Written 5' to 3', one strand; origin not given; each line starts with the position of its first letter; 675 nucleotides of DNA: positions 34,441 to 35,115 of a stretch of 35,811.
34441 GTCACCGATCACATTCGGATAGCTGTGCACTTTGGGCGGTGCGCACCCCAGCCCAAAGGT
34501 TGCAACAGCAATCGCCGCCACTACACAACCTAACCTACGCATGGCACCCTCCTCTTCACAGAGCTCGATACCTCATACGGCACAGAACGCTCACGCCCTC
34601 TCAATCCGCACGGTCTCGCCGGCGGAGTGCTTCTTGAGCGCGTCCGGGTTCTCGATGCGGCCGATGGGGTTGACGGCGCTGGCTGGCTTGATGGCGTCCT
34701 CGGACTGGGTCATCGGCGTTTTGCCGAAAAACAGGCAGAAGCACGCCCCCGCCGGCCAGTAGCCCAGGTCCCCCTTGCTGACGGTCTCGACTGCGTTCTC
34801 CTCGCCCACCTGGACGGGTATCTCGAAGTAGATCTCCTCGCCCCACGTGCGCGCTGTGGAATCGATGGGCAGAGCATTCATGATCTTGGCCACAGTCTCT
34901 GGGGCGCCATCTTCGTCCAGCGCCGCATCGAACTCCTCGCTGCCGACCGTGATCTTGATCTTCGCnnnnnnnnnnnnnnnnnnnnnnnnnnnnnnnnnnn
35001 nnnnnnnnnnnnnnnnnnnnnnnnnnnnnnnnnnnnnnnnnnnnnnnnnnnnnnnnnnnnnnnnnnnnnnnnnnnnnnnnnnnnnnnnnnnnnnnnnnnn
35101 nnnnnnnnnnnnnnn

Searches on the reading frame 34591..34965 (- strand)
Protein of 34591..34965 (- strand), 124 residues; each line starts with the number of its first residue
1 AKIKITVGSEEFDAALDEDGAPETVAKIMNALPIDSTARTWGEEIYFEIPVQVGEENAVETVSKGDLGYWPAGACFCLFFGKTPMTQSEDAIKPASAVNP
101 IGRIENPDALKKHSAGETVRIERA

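Call 42: search_protein_families(library=pfam, proteins=[window:34591-34965:-], max_evalue=0.001)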
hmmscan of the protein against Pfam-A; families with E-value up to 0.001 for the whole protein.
window:34591-34965:- (124 aa): 3 families
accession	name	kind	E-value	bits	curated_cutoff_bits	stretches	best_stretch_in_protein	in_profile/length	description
PF04126.18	Cyclophil_like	-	3.9e-40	136.9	27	1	2-122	2-120/120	Cyclophilin-like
PF18050.6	Cyclophil_like2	-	3.4e-09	37.2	22.7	1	5-122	1-115/115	Cyclophilin-like family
PF12903.12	DUF3830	-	1.9e-05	25.1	26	1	4-70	2-75/143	Protein of unknown function (DUF3830)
